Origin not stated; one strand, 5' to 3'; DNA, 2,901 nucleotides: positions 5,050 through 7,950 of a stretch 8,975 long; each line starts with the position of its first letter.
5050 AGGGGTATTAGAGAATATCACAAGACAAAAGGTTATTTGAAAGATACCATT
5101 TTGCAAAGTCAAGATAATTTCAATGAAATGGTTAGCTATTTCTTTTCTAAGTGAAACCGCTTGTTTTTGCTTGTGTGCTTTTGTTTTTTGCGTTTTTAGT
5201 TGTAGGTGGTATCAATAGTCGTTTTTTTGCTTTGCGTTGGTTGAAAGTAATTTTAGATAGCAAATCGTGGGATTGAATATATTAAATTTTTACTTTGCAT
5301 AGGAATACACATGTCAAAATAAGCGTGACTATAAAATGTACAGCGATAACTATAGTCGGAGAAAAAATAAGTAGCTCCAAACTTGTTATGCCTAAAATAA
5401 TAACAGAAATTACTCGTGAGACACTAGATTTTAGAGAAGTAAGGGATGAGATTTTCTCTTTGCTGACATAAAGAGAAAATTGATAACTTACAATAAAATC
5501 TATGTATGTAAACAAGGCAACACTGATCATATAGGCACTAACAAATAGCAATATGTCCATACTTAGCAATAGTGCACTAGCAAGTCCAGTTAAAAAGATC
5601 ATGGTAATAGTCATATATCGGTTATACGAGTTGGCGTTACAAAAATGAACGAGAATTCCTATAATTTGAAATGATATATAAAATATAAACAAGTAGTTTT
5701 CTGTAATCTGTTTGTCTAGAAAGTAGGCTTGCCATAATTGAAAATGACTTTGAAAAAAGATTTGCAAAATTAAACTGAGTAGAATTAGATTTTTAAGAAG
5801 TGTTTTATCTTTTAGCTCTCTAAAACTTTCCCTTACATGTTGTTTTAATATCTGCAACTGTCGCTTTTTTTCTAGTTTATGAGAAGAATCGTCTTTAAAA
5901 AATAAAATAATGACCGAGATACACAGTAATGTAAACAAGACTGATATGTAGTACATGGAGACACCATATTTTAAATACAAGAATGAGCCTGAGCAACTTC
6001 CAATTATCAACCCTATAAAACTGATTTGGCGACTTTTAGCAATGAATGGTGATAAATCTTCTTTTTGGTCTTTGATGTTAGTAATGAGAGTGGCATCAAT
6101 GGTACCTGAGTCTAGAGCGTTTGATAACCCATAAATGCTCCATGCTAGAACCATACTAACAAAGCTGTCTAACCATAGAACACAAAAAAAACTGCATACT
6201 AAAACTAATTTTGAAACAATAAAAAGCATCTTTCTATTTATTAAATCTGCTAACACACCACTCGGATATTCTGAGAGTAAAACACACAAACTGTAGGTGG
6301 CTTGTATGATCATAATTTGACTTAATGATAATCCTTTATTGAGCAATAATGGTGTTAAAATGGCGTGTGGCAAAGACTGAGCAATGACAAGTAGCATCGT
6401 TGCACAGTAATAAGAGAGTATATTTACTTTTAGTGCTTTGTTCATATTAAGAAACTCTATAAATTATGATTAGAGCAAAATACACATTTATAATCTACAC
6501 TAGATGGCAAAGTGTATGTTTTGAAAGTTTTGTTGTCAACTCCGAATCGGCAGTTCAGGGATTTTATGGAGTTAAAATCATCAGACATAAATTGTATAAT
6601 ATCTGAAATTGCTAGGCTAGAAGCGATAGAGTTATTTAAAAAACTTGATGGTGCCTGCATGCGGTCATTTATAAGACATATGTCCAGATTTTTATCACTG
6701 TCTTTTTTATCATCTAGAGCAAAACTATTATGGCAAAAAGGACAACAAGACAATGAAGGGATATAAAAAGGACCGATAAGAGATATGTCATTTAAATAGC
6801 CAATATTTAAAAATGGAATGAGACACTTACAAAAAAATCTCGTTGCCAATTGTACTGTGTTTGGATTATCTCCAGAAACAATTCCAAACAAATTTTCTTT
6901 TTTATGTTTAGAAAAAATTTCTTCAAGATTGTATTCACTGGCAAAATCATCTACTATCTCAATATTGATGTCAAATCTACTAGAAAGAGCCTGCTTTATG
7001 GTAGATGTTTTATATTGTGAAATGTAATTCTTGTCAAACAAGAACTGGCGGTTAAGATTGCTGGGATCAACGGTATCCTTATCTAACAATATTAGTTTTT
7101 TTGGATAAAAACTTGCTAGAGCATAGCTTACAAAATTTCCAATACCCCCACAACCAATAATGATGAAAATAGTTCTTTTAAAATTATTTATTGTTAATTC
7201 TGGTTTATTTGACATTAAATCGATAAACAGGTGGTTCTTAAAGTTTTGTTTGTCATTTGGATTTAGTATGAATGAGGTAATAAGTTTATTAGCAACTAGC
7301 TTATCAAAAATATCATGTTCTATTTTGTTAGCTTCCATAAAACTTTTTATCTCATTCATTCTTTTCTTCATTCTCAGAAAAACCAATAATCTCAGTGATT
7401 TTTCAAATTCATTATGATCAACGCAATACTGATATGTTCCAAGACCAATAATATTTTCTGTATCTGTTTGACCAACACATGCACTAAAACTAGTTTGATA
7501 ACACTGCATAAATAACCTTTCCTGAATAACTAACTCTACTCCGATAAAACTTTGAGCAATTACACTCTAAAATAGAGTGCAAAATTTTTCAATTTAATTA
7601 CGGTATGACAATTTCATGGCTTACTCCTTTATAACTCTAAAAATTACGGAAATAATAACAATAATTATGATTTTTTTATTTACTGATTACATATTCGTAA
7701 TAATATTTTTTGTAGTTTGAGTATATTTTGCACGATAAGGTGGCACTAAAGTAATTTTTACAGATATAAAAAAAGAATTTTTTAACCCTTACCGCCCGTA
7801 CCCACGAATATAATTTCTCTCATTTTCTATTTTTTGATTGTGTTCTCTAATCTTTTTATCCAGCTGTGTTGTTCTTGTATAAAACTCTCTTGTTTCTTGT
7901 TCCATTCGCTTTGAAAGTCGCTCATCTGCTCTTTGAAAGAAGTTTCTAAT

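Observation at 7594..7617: Seven-codon ORF MKLSYRN with AAGGAG SD directly upstream of mccB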

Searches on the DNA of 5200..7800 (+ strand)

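Call 4: search_dna_similar(query=window:5200-7800:+, collection=plasmids, mode=near, max_rows=40)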
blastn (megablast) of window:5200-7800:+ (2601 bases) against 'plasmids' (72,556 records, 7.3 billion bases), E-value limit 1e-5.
Records with a match: 30; places in all: 37; records where one place covers at least 80% of the query: 21.
Best place of each record, by identity: >=99% 4; 95-99% 25; 90-95% 1.
By first word of the organism name: Helicobacter 30.
By predicted mobility (MOB-suite, as given by PLSDB): mobilizable 27; non-mobilizable 3.
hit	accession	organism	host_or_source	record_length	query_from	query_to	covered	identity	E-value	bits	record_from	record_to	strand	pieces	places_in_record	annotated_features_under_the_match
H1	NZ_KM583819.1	Helicobacter pylori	Human gastric biopsy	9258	1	2598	100%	99.2%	0e+0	5013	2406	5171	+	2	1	ThiF family adenylyltransferase | MFS transporter | hypothetical protein | relaxase/mobilization nuclease domain-containing protein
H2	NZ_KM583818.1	Helicobacter pylori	Human gastric biopsy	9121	1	2598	100%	99.2%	0e+0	4686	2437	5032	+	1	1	MFS transporter | ThiF family adenylyltransferase | relaxase/mobilization nuclease domain-containing protein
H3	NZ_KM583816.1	Helicobacter pylori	Human gastric biopsy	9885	1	2598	100%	98.7%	0e+0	4614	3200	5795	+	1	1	MFS transporter | ThiF family adenylyltransferase | relaxase/mobilization nuclease domain-containing protein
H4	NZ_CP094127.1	Helicobacter pylori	Homo sapiens,gastric biopsy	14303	1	2601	100%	98.3%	0e+0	4553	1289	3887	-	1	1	MFS transporter | ThiF family adenylyltransferase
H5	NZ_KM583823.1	Helicobacter pylori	Human gastric biopsy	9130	1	2598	100%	98.1%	0e+0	4525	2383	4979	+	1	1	MFS transporter | ThiF family adenylyltransferase | relaxase/mobilization nuclease domain-containing protein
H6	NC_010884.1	Helicobacter pylori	-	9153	1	2598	100%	97.9%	0e+0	4494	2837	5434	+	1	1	MFS transporter | ThiF family adenylyltransferase | relaxase/mobilization nuclease domain-containing protein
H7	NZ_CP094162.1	Helicobacter pylori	Homo sapiens,gastric biopsy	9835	1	2598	100%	97.7%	0e+0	4466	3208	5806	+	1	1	ThiF family adenylyltransferase | relaxase/mobilization nuclease domain-containing protein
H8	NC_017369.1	Helicobacter pylori F30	-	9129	1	2598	100%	97.5%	0e+0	4433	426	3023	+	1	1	MFS transporter | ThiF family adenylyltransferase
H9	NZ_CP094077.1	Helicobacter pylori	Homo sapiens,gastric biopsy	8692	1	2598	100%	97.3%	0e+0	4414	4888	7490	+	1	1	MFS transporter | ThiF family adenylyltransferase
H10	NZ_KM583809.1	Helicobacter pylori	Human gastric biopsy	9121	1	2598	100%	97.2%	0e+0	4399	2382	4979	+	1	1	MFS transporter | ThiF family adenylyltransferase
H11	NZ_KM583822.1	Helicobacter pylori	Human gastric biopsy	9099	1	2598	100%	97.2%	0e+0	4388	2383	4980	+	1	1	MFS transporter | ThiF family adenylyltransferase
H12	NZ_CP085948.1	Helicobacter pylori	-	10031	4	2601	100%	96.5%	0e+0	4292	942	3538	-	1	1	MFS transporter | ThiF family adenylyltransferase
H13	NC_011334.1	Helicobacter pylori G27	-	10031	4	2598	100%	96.5%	0e+0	4292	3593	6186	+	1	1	MFS transporter | ThiF family adenylyltransferase | relaxase/mobilization nuclease domain-containing protein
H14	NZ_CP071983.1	Helicobacter pylori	Homo sapiens,Biopsy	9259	1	2601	100%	96.1%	0e+0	4237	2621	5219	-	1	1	MFS transporter | ThiF family adenylyltransferase | relaxase/mobilization nuclease domain-containing protein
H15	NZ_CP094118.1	Helicobacter pylori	Homo sapiens,gastric biopsy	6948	1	2601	100%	96.1%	0e+0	4237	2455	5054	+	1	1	ThiF family adenylyltransferase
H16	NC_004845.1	Helicobacter pylori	-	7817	1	2598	100%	95.7%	0e+0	4180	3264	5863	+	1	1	MFS transporter | ThiF family adenylyltransferase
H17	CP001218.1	Helicobacter pylori P12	-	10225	80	2594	97%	98.6%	0e+0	4457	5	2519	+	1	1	MccC | MccB | MccA | relaxase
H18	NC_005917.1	Helicobacter pylori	-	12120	7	2592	99%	95.2%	0e+0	4080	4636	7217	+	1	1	MFS transporter | ThiF family adenylyltransferase | relaxase/mobilization nuclease domain-containing protein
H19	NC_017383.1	Helicobacter pylori v225d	-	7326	68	2594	97%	96.3%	0e+0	4154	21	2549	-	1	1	MFS transporter | ThiF family adenylyltransferase | hypothetical protein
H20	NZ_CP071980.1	Helicobacter pylori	Homo sapiens,Biopsy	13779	68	2598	97%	95.1%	0e+0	3980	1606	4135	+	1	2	MFS transporter | ThiF family adenylyltransferase | hypothetical protein | relaxase/mobilization nuclease domain-containing protein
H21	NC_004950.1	Helicobacter pylori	-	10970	83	2598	97%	95.5%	0e+0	4012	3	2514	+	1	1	MFS transporter | ThiF family adenylyltransferase | relaxase/mobilization nuclease domain-containing protein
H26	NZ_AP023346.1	Helicobacter pylori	-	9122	1087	2601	58%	99.2%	0e+0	2732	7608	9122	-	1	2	ThiF family adenylyltransferase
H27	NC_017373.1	Helicobacter pylori SouthAfrica7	-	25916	1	1387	53%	95.3%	0e+0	2200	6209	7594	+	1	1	MFS transporter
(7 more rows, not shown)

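Call 5: get_annotated_region(hit=H17, flank=1500)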
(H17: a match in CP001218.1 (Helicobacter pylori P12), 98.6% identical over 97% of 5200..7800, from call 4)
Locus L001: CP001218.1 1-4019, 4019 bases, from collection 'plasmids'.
description: Helicobacter pylori P12 plasmid HPP12, complete sequence
organism: Helicobacter pylori P12 (NCBI taxid 570508)
taxonomy: Bacteria; Campylobacterota; Epsilonproteobacteria; Campylobacterales; Helicobacteraceae; Helicobacter; Helicobacter pylori; Helicobacter pylori P12
host: -; source: -; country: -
typing (MOB-suite, as given by PLSDB): mobilizable; replicon rep_cluster_137,rep_cluster_137; relaxase MOBP
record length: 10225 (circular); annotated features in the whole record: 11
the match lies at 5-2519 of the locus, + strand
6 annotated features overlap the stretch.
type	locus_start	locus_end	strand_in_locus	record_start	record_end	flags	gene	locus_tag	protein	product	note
CDS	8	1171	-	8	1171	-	-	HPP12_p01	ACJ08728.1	MccC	-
CDS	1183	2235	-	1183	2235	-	-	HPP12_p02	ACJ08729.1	MccB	-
CDS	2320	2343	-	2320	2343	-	-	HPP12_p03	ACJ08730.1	MccA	-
CDS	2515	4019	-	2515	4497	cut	-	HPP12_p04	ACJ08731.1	relaxase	-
CDS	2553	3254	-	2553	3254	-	-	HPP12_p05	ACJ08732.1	MobD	-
CDS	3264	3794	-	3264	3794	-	-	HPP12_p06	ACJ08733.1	MobB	-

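Call 14: get_annotated_region(hit=H1, flank=0)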
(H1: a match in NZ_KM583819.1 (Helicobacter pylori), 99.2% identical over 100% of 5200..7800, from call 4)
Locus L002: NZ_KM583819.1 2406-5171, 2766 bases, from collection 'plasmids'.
description: Helicobacter pylori strain UM196 plasmid pUM196, complete sequence
organism: Helicobacter pylori (NCBI taxid 210)
taxonomy: Bacteria; Campylobacterota; Epsilonproteobacteria; Campylobacterales; Helicobacteraceae; Helicobacter; Helicobacter pylori
host: -; source: Human gastric biopsy; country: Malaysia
typing (MOB-suite, as given by PLSDB): mobilizable; replicon rep_cluster_137,rep_cluster_137; relaxase MOBP
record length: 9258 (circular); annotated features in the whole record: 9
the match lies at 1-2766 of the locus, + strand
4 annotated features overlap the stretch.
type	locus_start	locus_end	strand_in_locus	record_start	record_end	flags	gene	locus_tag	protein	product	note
CDS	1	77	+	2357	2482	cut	-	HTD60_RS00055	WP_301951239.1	hypothetical protein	-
CDS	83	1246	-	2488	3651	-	-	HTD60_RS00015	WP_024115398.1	MFS transporter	GO:0055085 - transmembrane transport [Evidence IEA]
CDS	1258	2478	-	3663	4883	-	-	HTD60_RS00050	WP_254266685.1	ThiF family adenylyltransferase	-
CDS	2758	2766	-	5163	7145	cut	-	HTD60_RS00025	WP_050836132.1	relaxase/mobilization nuclease domain-containing protein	-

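Call 15: get_annotated_region(hit=H2, flank=0)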
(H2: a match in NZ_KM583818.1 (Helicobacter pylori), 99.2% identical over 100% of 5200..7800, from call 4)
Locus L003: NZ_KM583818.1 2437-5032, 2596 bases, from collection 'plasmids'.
description: Helicobacter pylori strain UM171 plasmid pUM171, complete sequence
organism: Helicobacter pylori (NCBI taxid 210)
taxonomy: Bacteria; Campylobacterota; Epsilonproteobacteria; Campylobacterales; Helicobacteraceae; Helicobacter; Helicobacter pylori
host: -; source: Human gastric biopsy; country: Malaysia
typing (MOB-suite, as given by PLSDB): mobilizable; replicon rep_cluster_137; relaxase MOBP
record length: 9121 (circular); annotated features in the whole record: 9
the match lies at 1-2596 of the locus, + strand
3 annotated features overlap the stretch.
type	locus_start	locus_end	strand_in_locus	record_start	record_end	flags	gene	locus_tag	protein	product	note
CDS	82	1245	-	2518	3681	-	-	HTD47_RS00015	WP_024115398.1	MFS transporter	GO:0055085 - transmembrane transport [Evidence IEA]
CDS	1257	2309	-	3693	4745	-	-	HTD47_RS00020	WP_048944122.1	ThiF family adenylyltransferase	-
CDS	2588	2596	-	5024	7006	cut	-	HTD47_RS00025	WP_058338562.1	relaxase/mobilization nuclease domain-containing protein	-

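Call 16: get_annotated_region(hit=H3, flank=0)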
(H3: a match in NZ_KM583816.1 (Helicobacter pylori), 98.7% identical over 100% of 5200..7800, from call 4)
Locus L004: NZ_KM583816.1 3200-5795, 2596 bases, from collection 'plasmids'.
description: Helicobacter pylori strain UM146 plasmid pUM146, complete sequence
organism: Helicobacter pylori (NCBI taxid 210)
taxonomy: Bacteria; Campylobacterota; Epsilonproteobacteria; Campylobacterales; Helicobacteraceae; Helicobacter; Helicobacter pylori
host: -; source: Human gastric biopsy; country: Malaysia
typing (MOB-suite, as given by PLSDB): mobilizable; replicon rep_cluster_137; relaxase MOBP
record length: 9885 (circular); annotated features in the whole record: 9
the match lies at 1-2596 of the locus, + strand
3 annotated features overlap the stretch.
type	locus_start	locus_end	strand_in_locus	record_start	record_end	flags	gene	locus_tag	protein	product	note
CDS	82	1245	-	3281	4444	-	-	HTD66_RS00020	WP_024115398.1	MFS transporter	GO:0055085 - transmembrane transport [Evidence IEA]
CDS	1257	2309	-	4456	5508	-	-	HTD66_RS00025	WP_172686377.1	ThiF family adenylyltransferase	-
CDS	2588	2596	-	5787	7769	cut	-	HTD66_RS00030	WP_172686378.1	relaxase/mobilization nuclease domain-containing protein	-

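Call 17: get_annotated_region(hit=H4, flank=0)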
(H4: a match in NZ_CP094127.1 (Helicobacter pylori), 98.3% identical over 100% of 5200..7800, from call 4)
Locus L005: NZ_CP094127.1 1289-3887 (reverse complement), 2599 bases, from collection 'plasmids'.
description: Helicobacter pylori strain Hpfe056 plasmid pHpfe056-1, complete sequence
organism: Helicobacter pylori (NCBI taxid 210)
taxonomy: Bacteria; Campylobacterota; Epsilonproteobacteria; Campylobacterales; Helicobacteraceae; Helicobacter; Helicobacter pylori
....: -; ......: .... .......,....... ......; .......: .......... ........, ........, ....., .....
typing (MOB-suite, as given by PLSDB): mobilizable; replicon rep_cluster_137,rep_cluster_60; relaxase MOBP,MOBP
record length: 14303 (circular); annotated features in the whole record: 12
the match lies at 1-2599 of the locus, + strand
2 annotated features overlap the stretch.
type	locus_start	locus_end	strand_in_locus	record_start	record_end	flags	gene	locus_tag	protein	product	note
CDS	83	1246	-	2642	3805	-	-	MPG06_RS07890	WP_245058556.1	MFS transporter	GO:0055085 - transmembrane transport [Evidence IEA]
CDS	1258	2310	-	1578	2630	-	-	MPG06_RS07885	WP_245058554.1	ThiF family adenylyltransferase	-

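Call 18: get_annotated_region(hit=H5, flank=0)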
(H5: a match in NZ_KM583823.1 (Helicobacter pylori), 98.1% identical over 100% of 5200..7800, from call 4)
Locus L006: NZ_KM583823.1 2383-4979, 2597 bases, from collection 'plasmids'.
description: Helicobacter pylori strain UM426 plasmid pUM426, complete sequence
organism: Helicobacter pylori (NCBI taxid 210)
taxonomy: Bacteria; Campylobacterota; Epsilonproteobacteria; Campylobacterales; Helicobacteraceae; Helicobacter; Helicobacter pylori
host: -; source: Human gastric biopsy; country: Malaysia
typing (MOB-suite, as given by PLSDB): mobilizable; replicon rep_cluster_137,rep_cluster_137; relaxase MOBP
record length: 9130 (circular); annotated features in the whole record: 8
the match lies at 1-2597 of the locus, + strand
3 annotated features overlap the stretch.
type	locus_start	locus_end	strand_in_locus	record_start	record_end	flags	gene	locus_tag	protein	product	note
CDS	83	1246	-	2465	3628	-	-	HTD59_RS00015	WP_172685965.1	MFS transporter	GO:0055085 - transmembrane transport [Evidence IEA]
CDS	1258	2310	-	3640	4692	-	-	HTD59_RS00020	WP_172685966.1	ThiF family adenylyltransferase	-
CDS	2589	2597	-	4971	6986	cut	-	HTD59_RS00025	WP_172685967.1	relaxase/mobilization nuclease domain-containing protein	-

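Call 19: get_annotated_region(hit=H6, flank=0)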
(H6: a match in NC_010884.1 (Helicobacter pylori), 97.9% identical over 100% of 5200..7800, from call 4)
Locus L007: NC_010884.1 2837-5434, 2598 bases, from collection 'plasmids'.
description: Helicobacter pylori plasmid pHP69, complete sequence
organism: Helicobacter pylori (NCBI taxid 210)
taxonomy: Bacteria; Campylobacterota; Epsilonproteobacteria; Campylobacterales; Helicobacteraceae; Helicobacter; Helicobacter pylori
host: -; source: -; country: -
typing (MOB-suite, as given by PLSDB): mobilizable; replicon rep_cluster_137,rep_cluster_137; relaxase MOBP
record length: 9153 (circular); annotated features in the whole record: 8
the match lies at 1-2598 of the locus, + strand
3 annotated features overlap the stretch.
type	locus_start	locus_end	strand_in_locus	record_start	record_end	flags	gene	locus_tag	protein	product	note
CDS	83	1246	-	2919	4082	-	-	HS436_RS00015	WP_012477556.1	MFS transporter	GO:0055085 - transmembrane transport [Evidence IEA]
CDS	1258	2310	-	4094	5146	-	-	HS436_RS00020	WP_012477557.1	ThiF family adenylyltransferase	-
CDS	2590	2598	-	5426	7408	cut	-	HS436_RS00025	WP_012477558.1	relaxase/mobilization nuclease domain-containing protein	-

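Call 20: get_annotated_region(hit=H7, flank=0)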
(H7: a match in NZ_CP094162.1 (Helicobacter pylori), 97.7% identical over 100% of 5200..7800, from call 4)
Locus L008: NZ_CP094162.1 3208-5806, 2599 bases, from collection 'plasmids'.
description: Helicobacter pylori strain Hpfe0015 plasmid pHpfe0015-1, complete sequence
organism: Helicobacter pylori (NCBI taxid 210)
taxonomy: Bacteria; Campylobacterota; Epsilonproteobacteria; Campylobacterales; Helicobacteraceae; Helicobacter; Helicobacter pylori
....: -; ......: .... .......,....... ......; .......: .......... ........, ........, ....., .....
typing (MOB-suite, as given by PLSDB): mobilizable; replicon rep_cluster_137; relaxase MOBP
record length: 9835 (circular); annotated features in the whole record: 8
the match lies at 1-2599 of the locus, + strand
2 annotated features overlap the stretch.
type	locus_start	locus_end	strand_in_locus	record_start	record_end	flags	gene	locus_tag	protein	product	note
CDS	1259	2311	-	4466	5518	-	-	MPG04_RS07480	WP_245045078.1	ThiF family adenylyltransferase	-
CDS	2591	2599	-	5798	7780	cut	-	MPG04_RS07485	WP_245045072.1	relaxase/mobilization nuclease domain-containing protein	-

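Call 21: get_annotated_region(hit=H8, flank=0)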
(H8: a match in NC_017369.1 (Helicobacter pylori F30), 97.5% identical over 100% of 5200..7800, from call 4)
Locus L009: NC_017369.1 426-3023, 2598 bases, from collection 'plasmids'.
description: Helicobacter pylori F30 plasmid pHPF30, complete sequence
organism: Helicobacter pylori F30 (NCBI taxid 866345)
taxonomy: Bacteria; Campylobacterota; Epsilonproteobacteria; Campylobacterales; Helicobacteraceae; Helicobacter; Helicobacter pylori; Helicobacter pylori F30
host: -; source: -; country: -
typing (MOB-suite, as given by PLSDB): mobilizable; replicon rep_cluster_137; relaxase MOBP
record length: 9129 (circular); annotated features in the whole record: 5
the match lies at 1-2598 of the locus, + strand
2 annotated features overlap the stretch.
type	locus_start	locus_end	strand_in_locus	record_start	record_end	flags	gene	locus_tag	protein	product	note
CDS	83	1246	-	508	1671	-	-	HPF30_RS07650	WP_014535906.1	MFS transporter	GO:0055085 - transmembrane transport [Evidence IEA]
CDS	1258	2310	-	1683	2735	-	-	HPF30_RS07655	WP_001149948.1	ThiF family adenylyltransferase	-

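Call 22: get_annotated_region(hit=H9, flank=0)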
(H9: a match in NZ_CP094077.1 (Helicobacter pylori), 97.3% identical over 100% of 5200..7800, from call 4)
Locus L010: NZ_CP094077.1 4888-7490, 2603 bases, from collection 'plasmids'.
description: Helicobacter pylori strain Hpfe102 plasmid pHpfe102-1, complete sequence
organism: Helicobacter pylori (NCBI taxid 210)
taxonomy: Bacteria; Campylobacterota; Epsilonproteobacteria; Campylobacterales; Helicobacteraceae; Helicobacter; Helicobacter pylori
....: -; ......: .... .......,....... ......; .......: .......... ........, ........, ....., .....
typing (MOB-suite, as given by PLSDB): mobilizable; replicon rep_cluster_60; relaxase MOBP,MOBP
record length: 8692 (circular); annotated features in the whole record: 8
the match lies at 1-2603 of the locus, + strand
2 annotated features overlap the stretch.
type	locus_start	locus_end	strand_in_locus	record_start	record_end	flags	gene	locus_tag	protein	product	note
CDS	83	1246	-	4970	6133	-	-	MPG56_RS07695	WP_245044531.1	MFS transporter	GO:0055085 - transmembrane transport [Evidence IEA]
CDS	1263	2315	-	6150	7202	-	-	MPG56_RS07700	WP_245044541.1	ThiF family adenylyltransferase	-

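Call 23: get_annotated_region(hit=H10, flank=0)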
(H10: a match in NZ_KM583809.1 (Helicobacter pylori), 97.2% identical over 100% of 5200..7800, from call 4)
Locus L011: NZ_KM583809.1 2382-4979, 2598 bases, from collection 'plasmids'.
description: Helicobacter pylori strain UM046 plasmid pUM046-2, complete sequence
organism: Helicobacter pylori (NCBI taxid 210)
taxonomy: Bacteria; Campylobacterota; Epsilonproteobacteria; Campylobacterales; Helicobacteraceae; Helicobacter; Helicobacter pylori
host: -; source: Human gastric biopsy; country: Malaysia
typing (MOB-suite, as given by PLSDB): mobilizable; replicon rep_cluster_137,rep_cluster_137; relaxase MOBP
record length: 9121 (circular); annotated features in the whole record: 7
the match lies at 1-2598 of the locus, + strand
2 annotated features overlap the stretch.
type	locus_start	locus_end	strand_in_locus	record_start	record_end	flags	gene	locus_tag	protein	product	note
CDS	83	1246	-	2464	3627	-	-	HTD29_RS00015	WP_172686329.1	MFS transporter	GO:0055085 - transmembrane transport [Evidence IEA]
CDS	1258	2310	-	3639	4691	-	-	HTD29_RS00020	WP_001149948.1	ThiF family adenylyltransferase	-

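Call 24: get_annotated_region(hit=H11, flank=0)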
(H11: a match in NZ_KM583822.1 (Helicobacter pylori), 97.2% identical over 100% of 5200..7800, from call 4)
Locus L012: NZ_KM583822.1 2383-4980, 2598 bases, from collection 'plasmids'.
description: Helicobacter pylori strain UM352 plasmid pUM352, complete sequence
organism: Helicobacter pylori (NCBI taxid 210)
taxonomy: Bacteria; Campylobacterota; Epsilonproteobacteria; Campylobacterales; Helicobacteraceae; Helicobacter; Helicobacter pylori
host: -; source: Human gastric biopsy; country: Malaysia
typing (MOB-suite, as given by PLSDB): mobilizable; replicon rep_cluster_137,rep_cluster_137; relaxase MOBP
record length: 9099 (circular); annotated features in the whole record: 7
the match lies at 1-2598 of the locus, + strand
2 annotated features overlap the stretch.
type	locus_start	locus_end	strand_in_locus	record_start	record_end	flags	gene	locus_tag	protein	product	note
CDS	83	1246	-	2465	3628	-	-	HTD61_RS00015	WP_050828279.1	MFS transporter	GO:0055085 - transmembrane transport [Evidence IEA]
CDS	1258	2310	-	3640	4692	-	-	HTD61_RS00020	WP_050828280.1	ThiF family adenylyltransferase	-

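Call 25: get_annotated_region(hit=H12, flank=0)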
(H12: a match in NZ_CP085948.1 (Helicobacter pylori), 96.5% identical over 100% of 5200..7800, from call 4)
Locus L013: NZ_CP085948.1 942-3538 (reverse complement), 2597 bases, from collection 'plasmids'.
description: Helicobacter pylori strain FDAARGOS_1563 plasmid unnamed, complete sequence
organism: Helicobacter pylori (NCBI taxid 210)
taxonomy: Bacteria; Campylobacterota; Epsilonproteobacteria; Campylobacterales; Helicobacteraceae; Helicobacter; Helicobacter pylori
host: -; source: -; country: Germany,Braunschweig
typing (MOB-suite, as given by PLSDB): mobilizable; replicon rep_cluster_137; relaxase MOBP
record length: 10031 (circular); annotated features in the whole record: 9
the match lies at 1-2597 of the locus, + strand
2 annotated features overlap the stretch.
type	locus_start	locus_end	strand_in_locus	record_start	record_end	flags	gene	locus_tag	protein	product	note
CDS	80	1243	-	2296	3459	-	-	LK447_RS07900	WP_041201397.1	MFS transporter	GO:0055085 - transmembrane transport [Evidence IEA]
CDS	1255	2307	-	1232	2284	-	-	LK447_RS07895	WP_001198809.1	ThiF family adenylyltransferase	-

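Call 26: get_annotated_region(hit=H13, flank=0)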
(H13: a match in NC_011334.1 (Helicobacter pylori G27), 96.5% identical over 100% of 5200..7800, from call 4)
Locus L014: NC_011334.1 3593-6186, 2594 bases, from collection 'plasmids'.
description: Helicobacter pylori G27 plasmid pHPG27, complete sequence
organism: Helicobacter pylori G27 (NCBI taxid 563041)
taxonomy: Bacteria; Campylobacterota; Epsilonproteobacteria; Campylobacterales; Helicobacteraceae; Helicobacter; Helicobacter pylori; Helicobacter pylori G27
host: -; source: -; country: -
typing (MOB-suite, as given by PLSDB): mobilizable; replicon rep_cluster_137; relaxase MOBP
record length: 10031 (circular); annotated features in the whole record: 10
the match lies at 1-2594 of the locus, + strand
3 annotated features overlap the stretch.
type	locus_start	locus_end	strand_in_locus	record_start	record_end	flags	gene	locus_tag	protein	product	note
CDS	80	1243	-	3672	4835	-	-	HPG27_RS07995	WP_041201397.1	MFS transporter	GO:0055085 - transmembrane transport [Evidence IEA]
CDS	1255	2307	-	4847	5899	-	-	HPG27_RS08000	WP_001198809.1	ThiF family adenylyltransferase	-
CDS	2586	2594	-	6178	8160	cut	-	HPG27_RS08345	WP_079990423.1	relaxase/mobilization nuclease domain-containing protein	-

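Call 27: get_annotated_region(hit=H14, flank=0)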
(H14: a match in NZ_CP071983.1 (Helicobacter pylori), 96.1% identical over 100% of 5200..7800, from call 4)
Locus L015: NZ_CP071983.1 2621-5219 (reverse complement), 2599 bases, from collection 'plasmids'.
description: Helicobacter pylori strain MT5135 plasmid pMT5135, complete sequence
organism: Helicobacter pylori (NCBI taxid 210)
taxonomy: Bacteria; Campylobacterota; Epsilonproteobacteria; Campylobacterales; Helicobacteraceae; Helicobacter; Helicobacter pylori
host: -; source: Homo sapiens,Biopsy; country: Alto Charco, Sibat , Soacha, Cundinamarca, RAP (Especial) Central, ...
typing (MOB-suite, as given by PLSDB): mobilizable; replicon rep_cluster_137; relaxase MOBP
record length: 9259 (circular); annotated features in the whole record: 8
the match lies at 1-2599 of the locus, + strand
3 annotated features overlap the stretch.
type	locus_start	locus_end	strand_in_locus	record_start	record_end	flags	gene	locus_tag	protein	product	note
CDS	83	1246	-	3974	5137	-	-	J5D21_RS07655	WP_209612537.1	MFS transporter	GO:0055085 - transmembrane transport [Evidence IEA]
CDS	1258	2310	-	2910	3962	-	-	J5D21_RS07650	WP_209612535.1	ThiF family adenylyltransferase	-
CDS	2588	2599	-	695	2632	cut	-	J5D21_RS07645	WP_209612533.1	relaxase/mobilization nuclease domain-containing protein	-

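Call 28: get_annotated_region(hit=H15, flank=0)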
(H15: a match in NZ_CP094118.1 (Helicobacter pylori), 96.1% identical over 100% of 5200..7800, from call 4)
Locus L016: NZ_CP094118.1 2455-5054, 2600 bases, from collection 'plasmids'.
description: Helicobacter pylori strain Hpfe065 plasmid pHpfe065-1, complete sequence
organism: Helicobacter pylori (NCBI taxid 210)
taxonomy: Bacteria; Campylobacterota; Epsilonproteobacteria; Campylobacterales; Helicobacteraceae; Helicobacter; Helicobacter pylori
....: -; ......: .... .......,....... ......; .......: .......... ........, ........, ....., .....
typing (MOB-suite, as given by PLSDB): non-mobilizable; replicon rep_cluster_137
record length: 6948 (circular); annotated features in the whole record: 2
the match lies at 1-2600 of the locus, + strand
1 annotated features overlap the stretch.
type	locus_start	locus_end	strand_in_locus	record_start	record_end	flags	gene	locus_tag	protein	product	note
CDS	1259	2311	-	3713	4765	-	-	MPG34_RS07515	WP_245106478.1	ThiF family adenylyltransferase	-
